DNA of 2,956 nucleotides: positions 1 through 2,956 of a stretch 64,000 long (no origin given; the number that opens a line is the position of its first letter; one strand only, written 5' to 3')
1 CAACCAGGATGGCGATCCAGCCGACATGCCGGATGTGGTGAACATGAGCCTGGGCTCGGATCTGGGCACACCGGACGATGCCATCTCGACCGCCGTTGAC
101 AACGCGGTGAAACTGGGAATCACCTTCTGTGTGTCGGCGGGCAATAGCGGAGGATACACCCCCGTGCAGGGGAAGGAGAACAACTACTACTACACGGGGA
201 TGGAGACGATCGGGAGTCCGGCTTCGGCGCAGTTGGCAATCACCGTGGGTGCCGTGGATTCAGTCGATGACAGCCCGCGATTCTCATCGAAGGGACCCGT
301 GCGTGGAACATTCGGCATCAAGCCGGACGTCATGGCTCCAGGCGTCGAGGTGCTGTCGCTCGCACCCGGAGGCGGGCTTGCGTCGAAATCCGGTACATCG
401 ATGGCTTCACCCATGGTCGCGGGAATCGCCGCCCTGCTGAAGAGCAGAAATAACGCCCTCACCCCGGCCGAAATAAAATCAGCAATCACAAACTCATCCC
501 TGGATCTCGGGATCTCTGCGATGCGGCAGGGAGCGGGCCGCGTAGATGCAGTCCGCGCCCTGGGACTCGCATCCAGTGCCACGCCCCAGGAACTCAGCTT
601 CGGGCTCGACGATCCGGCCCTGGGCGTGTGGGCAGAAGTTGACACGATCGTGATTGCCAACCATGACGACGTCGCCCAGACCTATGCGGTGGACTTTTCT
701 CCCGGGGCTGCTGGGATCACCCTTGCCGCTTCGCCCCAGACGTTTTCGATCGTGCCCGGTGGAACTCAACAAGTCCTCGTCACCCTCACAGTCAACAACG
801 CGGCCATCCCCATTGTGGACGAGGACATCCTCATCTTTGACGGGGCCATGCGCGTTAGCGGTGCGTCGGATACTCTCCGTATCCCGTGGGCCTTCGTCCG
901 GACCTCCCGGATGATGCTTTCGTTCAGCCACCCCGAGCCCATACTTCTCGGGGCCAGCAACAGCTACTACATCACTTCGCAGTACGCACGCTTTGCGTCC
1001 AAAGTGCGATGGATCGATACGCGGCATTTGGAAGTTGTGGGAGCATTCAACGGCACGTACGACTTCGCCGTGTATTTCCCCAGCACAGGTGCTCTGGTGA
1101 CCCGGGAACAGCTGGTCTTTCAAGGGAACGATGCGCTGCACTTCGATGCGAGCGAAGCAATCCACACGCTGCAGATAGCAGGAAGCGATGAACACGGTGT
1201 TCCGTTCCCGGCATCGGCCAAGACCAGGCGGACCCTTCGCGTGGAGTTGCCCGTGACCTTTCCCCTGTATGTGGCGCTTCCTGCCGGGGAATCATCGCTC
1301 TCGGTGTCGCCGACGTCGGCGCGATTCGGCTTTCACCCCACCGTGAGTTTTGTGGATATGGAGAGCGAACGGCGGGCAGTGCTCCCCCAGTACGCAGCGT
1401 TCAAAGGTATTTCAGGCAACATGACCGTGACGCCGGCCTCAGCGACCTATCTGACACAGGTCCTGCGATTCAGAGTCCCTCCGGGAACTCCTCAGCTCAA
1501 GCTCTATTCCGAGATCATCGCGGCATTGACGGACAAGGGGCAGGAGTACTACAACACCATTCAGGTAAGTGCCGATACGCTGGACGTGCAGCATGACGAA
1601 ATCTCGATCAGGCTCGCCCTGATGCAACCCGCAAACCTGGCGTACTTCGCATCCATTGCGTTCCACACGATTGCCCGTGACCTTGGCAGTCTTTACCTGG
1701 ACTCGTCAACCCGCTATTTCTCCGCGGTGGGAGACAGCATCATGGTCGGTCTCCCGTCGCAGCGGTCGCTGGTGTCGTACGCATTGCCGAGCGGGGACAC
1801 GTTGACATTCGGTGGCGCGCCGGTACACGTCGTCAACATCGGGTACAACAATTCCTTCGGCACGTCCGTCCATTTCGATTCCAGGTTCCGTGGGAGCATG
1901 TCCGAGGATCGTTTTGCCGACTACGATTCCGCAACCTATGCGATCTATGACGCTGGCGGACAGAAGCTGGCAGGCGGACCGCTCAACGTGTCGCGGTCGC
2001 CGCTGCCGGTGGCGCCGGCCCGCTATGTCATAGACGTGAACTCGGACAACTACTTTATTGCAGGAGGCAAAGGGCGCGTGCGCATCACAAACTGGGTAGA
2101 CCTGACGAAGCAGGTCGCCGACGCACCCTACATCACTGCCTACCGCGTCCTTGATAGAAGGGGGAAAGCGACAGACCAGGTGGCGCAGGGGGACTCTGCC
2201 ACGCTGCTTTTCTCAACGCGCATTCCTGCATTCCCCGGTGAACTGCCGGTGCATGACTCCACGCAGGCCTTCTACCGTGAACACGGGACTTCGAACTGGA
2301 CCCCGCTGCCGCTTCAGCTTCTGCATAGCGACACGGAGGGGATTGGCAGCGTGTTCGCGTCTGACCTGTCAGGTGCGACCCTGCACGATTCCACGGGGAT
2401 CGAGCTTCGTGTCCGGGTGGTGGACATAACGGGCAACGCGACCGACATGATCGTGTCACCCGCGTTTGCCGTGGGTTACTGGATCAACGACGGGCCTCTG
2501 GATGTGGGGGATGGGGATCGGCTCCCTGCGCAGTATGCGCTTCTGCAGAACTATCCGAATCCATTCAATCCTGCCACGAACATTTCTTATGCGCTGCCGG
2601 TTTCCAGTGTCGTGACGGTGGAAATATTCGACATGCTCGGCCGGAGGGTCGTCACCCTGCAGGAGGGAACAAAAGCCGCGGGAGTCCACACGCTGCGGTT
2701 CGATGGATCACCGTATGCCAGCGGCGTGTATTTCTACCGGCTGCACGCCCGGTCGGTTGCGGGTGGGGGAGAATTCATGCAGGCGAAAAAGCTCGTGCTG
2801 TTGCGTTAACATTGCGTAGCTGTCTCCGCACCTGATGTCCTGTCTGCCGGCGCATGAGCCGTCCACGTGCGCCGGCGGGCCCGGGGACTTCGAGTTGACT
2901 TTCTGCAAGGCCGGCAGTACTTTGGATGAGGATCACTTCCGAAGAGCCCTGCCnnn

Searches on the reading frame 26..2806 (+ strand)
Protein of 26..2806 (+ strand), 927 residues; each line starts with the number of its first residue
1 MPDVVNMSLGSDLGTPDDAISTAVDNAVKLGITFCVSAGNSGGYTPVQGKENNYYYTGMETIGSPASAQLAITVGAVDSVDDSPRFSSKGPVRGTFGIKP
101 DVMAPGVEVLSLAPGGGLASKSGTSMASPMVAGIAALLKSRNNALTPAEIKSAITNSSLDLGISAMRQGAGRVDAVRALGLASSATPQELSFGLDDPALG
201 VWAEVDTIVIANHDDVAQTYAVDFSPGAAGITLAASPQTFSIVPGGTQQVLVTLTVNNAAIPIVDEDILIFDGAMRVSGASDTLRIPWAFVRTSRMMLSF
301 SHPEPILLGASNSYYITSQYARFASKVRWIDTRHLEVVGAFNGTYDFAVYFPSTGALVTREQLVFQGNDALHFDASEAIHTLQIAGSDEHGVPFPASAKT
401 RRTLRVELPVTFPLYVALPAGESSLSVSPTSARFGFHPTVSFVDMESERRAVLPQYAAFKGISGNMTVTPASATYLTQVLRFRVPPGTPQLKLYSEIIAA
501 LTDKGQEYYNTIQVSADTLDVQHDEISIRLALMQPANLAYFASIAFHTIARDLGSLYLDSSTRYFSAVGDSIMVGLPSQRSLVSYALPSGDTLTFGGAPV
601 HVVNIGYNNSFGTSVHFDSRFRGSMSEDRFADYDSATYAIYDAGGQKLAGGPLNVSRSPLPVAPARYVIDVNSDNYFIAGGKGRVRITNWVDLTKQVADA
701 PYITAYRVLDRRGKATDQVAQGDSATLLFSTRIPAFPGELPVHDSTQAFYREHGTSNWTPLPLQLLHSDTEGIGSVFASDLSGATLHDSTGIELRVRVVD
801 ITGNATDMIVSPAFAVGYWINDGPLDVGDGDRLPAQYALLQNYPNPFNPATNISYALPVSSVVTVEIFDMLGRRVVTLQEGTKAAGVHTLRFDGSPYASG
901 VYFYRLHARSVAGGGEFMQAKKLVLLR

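Call 55: search_protein_families(library=pfam, proteins=[window:26-2806:+], max_evalue=0.001)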
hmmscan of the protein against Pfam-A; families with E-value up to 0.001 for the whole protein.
window:26-2806:+ (927 aa): 3 families
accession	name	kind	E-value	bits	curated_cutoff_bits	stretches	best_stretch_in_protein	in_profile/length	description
PF00082.27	Peptidase_S8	-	1.5e-32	113.5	21.8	1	3-171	112-288/288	Subtilase family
PF18962.6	Por_Secre_tail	-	3.5e-08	34.1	27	1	843-908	2-64/75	Secretion system C-terminal sorting domain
PF13860.13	FlgD_ig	-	5.8e-05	23.4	27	1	860-900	22-67/79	FlgD Ig-like domain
